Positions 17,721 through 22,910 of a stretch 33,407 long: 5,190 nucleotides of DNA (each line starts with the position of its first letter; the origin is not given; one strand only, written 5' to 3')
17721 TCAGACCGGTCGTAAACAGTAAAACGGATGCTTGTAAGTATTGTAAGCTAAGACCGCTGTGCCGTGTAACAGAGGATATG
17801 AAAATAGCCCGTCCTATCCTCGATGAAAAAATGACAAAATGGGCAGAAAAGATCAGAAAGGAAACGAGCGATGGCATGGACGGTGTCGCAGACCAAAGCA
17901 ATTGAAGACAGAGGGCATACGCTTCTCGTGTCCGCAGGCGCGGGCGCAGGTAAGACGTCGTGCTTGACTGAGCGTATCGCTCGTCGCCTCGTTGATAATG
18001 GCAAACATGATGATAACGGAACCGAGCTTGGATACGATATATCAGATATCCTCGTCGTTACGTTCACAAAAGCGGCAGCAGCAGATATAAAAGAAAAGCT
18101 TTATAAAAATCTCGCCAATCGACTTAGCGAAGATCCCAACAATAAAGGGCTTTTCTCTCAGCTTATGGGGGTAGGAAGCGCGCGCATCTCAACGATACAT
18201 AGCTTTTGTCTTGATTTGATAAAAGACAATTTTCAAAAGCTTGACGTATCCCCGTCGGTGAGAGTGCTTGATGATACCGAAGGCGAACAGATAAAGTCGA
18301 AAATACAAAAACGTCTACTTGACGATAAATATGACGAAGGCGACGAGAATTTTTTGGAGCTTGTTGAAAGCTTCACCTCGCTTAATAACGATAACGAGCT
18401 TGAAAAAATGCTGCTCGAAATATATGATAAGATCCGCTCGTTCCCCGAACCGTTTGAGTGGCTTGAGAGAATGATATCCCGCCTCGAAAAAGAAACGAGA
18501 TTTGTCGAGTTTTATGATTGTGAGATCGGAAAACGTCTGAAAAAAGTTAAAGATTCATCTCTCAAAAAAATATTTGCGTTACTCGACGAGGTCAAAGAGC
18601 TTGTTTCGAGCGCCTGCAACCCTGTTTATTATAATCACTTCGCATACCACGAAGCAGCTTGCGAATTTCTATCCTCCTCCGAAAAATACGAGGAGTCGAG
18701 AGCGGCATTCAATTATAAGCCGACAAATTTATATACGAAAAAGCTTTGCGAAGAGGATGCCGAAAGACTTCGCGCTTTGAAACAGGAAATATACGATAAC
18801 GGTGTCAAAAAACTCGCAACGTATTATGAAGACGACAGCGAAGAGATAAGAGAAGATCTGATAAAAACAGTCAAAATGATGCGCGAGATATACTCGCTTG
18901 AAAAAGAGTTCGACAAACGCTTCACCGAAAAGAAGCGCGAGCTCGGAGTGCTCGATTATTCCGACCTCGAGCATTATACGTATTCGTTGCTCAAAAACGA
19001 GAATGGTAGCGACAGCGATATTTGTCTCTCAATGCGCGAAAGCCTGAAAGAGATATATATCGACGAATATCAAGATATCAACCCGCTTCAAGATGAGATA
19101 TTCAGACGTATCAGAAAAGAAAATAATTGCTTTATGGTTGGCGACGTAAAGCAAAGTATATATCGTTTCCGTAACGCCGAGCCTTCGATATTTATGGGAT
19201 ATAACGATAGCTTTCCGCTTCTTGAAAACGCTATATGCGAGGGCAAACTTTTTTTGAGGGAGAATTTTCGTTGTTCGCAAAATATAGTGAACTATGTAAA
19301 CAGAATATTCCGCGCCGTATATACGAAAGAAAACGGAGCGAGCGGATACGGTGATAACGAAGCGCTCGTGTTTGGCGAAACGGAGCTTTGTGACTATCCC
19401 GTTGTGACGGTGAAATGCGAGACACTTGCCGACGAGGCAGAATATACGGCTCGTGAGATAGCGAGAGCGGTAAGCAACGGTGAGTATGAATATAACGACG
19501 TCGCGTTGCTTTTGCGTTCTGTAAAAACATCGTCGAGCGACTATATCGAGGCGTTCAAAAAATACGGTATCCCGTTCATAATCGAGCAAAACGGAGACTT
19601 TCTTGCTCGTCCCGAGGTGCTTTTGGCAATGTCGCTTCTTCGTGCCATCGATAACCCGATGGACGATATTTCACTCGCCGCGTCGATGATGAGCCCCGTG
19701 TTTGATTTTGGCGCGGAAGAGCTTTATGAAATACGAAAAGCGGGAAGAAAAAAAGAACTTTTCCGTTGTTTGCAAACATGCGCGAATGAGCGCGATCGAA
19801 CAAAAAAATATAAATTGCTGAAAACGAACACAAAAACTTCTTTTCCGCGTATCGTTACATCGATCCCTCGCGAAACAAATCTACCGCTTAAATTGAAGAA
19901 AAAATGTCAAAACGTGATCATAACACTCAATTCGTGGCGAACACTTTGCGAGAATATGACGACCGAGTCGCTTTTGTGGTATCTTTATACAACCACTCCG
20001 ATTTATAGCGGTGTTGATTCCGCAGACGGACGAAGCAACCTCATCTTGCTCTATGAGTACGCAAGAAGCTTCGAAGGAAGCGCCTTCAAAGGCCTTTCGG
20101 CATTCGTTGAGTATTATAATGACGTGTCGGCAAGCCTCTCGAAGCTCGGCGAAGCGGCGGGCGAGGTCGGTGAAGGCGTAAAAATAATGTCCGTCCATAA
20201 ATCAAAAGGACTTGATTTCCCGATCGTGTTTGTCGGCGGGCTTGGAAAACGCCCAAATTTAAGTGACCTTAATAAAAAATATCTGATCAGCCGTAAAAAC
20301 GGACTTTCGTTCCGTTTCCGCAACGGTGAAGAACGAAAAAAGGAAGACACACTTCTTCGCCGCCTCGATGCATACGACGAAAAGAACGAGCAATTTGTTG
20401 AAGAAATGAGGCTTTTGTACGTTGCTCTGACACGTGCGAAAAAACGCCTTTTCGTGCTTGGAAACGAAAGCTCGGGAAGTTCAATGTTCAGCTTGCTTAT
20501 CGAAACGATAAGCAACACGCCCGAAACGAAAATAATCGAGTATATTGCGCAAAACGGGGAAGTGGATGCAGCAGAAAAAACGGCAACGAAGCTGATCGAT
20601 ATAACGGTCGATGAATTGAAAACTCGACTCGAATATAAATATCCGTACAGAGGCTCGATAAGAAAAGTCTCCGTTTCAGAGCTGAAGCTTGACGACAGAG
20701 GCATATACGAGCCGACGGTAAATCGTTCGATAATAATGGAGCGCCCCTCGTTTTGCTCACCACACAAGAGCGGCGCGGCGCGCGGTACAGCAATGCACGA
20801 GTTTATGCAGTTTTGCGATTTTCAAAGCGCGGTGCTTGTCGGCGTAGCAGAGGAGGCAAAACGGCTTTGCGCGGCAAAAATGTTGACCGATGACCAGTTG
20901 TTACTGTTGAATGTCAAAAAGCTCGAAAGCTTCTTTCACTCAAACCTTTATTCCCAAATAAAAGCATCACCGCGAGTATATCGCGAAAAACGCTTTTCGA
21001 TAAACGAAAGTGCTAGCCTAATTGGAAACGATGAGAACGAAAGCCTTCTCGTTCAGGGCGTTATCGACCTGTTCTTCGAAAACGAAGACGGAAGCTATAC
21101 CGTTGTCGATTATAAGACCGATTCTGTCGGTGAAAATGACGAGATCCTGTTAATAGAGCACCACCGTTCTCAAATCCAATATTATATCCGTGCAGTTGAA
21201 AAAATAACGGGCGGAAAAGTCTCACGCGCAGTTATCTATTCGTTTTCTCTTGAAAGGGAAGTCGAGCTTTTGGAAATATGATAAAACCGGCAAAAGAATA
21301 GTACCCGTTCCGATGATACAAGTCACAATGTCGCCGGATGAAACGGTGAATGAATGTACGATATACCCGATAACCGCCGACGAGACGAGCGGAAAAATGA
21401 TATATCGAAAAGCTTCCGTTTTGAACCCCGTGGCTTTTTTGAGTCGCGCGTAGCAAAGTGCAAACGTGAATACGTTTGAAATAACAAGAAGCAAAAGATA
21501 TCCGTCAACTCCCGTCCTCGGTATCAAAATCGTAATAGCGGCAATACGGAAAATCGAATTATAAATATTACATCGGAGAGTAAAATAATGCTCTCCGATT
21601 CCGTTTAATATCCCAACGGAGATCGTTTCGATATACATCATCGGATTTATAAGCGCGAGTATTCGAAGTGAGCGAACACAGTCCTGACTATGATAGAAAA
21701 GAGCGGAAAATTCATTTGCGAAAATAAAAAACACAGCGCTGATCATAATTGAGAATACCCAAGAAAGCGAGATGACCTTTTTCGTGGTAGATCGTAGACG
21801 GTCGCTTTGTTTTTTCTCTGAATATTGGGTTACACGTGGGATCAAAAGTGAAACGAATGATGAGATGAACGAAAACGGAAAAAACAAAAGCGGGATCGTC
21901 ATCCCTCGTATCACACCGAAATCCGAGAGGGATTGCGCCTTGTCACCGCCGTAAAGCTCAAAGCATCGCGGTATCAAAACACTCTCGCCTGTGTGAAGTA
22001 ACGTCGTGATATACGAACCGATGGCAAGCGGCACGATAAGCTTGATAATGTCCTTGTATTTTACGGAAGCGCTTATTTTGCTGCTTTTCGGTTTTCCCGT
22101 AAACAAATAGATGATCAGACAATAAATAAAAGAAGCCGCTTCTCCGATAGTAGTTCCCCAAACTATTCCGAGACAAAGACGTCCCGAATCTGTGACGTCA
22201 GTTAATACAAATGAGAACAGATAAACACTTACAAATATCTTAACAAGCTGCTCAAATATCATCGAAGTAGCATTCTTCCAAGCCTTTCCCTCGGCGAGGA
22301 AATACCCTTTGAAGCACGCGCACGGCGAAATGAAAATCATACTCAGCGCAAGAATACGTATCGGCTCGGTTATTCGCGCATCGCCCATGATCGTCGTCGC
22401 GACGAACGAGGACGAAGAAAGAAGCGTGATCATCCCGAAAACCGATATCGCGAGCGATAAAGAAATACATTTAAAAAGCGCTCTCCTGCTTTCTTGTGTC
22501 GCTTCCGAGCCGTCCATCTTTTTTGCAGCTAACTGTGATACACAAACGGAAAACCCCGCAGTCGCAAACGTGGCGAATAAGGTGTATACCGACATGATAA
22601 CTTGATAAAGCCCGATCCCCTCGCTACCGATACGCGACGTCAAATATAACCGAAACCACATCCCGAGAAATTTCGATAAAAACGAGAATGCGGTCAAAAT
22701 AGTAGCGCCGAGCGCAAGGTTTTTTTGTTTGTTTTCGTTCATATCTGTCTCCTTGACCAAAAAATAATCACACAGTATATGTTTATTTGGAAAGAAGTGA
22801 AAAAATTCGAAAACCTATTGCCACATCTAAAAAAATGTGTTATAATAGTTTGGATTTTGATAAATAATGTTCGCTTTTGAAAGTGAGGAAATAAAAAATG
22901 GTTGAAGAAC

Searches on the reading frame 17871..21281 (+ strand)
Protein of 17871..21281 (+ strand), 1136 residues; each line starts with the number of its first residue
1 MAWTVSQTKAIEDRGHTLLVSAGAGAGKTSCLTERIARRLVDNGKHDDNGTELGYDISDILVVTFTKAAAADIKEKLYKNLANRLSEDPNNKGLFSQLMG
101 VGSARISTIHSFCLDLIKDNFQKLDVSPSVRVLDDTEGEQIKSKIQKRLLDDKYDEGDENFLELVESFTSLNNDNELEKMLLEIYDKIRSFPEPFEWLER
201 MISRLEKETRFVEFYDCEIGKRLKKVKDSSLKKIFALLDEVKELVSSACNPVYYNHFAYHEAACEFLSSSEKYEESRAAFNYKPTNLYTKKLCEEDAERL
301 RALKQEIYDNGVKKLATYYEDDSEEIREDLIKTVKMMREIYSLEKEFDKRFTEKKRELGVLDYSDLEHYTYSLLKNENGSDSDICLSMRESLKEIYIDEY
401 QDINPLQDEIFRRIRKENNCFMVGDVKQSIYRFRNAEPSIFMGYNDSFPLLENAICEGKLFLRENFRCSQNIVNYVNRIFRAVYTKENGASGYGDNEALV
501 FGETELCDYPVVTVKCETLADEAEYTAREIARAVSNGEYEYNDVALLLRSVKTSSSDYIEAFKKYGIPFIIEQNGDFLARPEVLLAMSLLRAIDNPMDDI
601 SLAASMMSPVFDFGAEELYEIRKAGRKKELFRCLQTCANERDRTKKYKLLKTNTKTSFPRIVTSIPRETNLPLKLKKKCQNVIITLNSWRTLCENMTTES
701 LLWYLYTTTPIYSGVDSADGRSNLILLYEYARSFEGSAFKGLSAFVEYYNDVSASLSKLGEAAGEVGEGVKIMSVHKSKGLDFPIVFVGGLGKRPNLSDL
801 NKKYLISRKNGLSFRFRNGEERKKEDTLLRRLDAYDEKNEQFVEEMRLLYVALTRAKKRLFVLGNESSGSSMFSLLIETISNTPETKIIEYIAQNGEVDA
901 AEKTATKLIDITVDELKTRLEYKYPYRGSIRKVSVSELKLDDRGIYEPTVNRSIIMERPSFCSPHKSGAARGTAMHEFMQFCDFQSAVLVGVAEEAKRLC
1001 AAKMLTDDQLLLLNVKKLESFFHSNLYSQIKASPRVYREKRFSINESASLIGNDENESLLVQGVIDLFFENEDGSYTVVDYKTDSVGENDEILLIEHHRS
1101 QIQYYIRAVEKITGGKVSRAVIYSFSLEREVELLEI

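Call 83: search_protein_families(library=pfam, proteins=[window:17871-21281:+], max_evalue=0.00001)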
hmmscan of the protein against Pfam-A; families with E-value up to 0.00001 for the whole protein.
window:17871-21281:+ (1136 aa): 4 families
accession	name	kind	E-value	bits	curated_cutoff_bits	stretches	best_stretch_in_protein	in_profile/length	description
PF00580.27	UvrD-helicase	-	6.7e-52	177.3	23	1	4-448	2-270/271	UvrD/REP helicase N-terminal domain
PF13361.12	UvrD_C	-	1.5e-39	136.9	25.6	1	462-863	3-346/350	UvrD-like helicase C-terminal domain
PF13245.12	AAA_19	-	4.3e-16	59.8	25.1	1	9-205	3-72/134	AAA domain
PF13538.12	UvrD_C_2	-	2e-09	37.6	27.4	0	842-862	31-51/52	UvrD-like helicase C-terminal domain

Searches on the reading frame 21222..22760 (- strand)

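Call 10: search_protein_families(library=pfam, proteins=[window:21222-22760:-])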
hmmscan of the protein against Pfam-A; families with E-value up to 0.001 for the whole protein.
window:21222-22760:- (512 aa): 3 families
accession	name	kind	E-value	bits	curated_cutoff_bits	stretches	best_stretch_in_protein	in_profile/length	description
PF01943.22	Polysacc_synt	-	3.6e-19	69.7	28.2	1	18-266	4-235/274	Polysaccharide biosynthesis protein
PF01554.23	MatE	-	2.4e-08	34.3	24.9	2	288-406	34-156/161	MatE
PF03023.19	MurJ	-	0.00022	20.4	27.4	0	300-422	31-158/451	Lipid II flippase MurJ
